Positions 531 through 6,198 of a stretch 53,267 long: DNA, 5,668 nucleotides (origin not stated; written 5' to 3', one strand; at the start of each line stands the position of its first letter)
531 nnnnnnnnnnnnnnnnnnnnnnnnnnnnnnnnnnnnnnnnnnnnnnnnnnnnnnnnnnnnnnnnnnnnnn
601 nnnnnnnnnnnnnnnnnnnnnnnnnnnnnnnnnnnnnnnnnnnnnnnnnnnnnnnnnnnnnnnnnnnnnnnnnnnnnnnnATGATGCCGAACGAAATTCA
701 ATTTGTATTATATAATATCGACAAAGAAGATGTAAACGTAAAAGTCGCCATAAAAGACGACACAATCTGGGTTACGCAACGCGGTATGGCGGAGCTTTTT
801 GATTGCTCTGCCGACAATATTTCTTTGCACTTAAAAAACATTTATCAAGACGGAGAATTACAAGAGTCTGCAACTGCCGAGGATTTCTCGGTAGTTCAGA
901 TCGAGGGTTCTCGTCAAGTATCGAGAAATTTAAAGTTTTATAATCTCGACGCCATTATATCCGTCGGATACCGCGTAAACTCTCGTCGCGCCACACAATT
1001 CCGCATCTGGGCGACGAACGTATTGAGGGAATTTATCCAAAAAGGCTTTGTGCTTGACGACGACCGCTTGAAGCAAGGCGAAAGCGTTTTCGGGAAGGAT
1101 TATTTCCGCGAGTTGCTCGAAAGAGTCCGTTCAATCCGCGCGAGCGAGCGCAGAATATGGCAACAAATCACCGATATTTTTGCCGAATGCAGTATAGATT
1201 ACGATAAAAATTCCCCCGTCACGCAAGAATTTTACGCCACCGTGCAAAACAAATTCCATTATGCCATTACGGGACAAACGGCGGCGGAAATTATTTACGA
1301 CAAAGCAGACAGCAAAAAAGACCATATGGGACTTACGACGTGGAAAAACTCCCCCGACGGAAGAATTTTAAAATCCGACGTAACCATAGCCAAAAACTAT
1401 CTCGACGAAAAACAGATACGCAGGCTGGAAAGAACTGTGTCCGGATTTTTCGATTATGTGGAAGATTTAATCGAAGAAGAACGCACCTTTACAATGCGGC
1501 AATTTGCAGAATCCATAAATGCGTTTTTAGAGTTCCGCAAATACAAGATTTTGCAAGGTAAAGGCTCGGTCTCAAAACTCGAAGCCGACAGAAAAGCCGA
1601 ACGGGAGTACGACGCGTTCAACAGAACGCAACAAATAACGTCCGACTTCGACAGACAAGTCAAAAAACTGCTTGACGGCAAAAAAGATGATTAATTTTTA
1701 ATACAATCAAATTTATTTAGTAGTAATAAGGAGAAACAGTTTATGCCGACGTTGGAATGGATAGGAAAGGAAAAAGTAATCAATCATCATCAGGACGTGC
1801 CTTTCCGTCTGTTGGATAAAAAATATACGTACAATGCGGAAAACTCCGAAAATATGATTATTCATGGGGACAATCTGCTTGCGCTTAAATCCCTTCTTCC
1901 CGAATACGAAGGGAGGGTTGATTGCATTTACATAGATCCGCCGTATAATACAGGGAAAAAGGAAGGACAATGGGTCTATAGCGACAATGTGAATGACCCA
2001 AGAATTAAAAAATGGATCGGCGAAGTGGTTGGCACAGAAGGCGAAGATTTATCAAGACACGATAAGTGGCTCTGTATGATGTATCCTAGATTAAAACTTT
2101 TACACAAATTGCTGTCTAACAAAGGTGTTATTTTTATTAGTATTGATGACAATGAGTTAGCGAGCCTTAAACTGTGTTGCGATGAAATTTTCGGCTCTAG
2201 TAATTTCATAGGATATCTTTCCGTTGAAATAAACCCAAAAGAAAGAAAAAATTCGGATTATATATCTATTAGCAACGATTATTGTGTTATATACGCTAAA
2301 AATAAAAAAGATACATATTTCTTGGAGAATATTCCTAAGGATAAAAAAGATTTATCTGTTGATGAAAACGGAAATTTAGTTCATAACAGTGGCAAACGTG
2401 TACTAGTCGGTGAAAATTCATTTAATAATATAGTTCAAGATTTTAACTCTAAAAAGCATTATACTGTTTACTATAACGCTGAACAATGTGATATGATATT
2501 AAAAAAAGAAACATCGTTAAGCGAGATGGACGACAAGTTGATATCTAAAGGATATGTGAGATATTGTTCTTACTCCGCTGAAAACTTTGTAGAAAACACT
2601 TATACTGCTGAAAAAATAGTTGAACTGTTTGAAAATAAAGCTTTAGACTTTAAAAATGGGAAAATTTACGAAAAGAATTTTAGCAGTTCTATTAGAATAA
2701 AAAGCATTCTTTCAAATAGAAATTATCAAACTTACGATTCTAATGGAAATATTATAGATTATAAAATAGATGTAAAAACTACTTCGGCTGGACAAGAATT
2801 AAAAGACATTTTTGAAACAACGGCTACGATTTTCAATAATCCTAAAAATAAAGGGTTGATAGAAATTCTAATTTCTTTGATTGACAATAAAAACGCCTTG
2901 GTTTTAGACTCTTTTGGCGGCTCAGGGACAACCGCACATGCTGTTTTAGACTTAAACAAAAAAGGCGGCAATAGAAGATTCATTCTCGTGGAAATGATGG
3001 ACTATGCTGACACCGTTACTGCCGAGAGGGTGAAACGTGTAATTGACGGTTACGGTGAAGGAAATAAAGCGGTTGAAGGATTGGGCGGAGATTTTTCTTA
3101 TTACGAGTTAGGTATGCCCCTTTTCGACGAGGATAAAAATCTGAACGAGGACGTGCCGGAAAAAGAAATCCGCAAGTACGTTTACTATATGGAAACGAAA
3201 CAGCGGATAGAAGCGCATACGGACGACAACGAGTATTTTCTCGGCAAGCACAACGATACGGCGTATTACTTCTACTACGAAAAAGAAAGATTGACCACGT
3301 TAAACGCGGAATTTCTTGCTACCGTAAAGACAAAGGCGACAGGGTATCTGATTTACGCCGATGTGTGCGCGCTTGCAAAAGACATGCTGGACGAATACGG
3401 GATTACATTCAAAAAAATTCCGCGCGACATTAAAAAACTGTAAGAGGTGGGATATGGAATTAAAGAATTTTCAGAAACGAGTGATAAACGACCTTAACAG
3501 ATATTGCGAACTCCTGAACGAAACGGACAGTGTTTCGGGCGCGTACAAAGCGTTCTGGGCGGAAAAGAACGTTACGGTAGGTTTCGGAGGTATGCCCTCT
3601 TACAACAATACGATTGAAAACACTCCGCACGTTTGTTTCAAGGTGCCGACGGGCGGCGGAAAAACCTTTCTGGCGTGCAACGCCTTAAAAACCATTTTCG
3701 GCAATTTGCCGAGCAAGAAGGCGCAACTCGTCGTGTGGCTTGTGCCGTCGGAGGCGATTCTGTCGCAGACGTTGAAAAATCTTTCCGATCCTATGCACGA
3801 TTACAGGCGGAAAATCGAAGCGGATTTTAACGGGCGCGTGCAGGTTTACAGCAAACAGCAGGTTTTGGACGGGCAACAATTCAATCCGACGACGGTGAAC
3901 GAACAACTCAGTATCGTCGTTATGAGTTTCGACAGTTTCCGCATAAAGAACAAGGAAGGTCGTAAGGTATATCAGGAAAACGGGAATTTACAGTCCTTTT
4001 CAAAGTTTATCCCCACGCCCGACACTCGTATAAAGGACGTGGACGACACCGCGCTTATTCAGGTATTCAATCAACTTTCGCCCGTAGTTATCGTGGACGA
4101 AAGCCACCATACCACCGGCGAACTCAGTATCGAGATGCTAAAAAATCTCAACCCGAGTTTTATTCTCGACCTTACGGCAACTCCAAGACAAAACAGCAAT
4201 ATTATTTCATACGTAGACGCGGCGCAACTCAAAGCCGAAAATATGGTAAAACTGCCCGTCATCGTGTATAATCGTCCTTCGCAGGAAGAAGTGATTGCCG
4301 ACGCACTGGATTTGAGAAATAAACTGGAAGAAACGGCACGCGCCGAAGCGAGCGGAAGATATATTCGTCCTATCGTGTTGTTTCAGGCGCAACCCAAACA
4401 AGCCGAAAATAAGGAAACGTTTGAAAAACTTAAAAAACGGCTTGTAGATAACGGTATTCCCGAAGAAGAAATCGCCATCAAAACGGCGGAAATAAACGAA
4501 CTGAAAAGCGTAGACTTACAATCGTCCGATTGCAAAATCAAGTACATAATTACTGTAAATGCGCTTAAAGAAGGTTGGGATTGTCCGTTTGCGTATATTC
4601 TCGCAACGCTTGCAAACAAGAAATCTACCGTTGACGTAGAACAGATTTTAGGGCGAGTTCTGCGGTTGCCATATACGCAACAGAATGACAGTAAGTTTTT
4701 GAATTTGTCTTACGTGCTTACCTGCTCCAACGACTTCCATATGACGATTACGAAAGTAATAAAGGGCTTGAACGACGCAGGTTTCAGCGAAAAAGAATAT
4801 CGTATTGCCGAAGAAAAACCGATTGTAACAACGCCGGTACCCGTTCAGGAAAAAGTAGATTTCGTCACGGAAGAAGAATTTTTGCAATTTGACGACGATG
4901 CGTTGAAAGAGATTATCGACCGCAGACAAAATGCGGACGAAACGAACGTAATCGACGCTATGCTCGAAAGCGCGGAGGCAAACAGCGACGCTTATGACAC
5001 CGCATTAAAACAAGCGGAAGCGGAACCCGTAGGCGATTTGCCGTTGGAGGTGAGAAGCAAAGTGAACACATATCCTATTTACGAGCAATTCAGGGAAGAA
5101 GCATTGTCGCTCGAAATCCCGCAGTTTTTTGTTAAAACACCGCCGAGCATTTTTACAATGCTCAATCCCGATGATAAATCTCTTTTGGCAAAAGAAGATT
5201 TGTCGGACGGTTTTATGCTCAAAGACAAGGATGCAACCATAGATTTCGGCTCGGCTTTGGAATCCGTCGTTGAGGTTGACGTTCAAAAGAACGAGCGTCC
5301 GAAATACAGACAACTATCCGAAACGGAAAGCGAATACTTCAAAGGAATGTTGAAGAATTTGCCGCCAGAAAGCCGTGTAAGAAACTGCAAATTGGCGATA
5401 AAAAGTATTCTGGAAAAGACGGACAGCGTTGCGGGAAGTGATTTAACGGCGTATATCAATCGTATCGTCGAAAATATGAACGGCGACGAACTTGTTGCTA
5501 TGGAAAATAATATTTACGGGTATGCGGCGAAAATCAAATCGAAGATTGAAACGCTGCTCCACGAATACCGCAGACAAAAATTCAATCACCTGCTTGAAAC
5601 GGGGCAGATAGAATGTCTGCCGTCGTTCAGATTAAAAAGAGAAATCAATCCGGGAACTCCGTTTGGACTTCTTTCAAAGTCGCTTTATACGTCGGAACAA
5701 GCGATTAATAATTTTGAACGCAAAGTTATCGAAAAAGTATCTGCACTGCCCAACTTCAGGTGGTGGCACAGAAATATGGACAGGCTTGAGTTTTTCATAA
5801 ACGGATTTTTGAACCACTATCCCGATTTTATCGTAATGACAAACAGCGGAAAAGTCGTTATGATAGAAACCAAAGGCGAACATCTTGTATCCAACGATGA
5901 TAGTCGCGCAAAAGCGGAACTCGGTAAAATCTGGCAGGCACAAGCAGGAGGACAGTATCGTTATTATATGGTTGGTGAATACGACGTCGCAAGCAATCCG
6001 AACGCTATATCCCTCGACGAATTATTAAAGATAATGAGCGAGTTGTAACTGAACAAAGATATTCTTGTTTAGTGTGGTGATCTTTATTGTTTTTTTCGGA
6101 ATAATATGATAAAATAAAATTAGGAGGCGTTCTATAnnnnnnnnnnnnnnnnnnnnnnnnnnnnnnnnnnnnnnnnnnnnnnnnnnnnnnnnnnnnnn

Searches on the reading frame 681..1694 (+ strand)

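Call 103: search_protein_families(library=pfam, proteins=[window:681-1694:+])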
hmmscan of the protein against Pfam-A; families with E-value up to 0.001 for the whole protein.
window:681-1694:+ (337 aa): 1 family
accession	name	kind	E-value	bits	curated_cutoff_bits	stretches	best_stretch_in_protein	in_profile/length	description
PF13310.11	Virulence_RhuM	-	1.8e-108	362.1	33.7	1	64-318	1-249/252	Virulence protein RhuM family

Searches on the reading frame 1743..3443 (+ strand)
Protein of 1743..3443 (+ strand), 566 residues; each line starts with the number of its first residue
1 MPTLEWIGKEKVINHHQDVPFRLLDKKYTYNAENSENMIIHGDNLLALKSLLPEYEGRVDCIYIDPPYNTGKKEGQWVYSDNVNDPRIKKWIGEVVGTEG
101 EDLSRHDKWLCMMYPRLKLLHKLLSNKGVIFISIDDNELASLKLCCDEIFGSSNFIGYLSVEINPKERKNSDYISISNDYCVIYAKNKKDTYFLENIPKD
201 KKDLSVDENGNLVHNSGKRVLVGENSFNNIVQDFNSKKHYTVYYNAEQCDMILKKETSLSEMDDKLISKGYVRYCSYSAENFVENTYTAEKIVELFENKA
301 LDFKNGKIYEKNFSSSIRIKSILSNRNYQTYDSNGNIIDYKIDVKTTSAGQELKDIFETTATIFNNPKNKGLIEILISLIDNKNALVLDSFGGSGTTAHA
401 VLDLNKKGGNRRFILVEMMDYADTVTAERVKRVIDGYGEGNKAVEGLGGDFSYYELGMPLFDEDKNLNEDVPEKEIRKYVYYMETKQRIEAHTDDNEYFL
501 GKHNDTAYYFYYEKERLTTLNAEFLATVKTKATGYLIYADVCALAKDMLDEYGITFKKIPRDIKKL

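Call 103: search_protein_families(library=pfam, proteins=[window:1743-3443:+])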
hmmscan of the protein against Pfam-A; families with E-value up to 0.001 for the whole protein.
window:1743-3443:+ (566 aa): 1 family
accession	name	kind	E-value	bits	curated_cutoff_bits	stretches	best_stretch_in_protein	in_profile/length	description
PF01555.25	N6_N4_Mtase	-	1.5e-32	113.8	26.7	1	59-420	1-213/221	DNA methylase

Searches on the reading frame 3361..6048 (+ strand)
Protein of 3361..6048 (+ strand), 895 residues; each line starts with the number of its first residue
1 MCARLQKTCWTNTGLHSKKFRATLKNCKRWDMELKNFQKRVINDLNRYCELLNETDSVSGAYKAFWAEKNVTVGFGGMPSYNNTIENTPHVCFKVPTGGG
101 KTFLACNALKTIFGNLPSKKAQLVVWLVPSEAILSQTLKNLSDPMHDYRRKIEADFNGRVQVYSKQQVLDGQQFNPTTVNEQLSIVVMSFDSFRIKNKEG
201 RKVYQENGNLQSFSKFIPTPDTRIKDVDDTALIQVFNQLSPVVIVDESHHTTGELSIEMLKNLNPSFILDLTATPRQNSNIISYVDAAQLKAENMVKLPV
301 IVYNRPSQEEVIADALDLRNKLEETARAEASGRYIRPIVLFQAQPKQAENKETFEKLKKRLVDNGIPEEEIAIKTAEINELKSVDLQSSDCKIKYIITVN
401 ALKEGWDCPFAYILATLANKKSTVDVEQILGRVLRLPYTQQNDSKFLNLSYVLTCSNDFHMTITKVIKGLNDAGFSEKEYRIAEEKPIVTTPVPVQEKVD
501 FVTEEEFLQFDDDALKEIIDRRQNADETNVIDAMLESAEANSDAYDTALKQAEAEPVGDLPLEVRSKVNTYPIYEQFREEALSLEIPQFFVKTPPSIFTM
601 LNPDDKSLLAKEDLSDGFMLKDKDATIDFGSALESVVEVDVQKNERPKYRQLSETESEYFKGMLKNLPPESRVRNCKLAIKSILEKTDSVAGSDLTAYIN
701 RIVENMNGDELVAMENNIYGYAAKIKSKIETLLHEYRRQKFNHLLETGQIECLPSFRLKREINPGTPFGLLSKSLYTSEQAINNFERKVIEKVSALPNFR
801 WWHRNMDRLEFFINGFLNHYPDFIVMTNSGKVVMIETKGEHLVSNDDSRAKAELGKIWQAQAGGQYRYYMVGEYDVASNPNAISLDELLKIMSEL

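Call 10: search_protein_families(library=pfam, proteins=[window:3361-6048:+])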
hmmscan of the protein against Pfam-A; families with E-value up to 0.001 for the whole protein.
window:3361-6048:+ (895 aa): 2 families
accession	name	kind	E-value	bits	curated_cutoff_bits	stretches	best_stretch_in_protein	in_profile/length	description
PF04851.21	ResIII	-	1.6e-18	67.6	22.5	1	32-276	2-163/164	Type III restriction enzyme, res subunit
PF00270.35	DEAD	-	1.2e-06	28.8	26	1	86-168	12-92/167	DEAD/DEAH box helicase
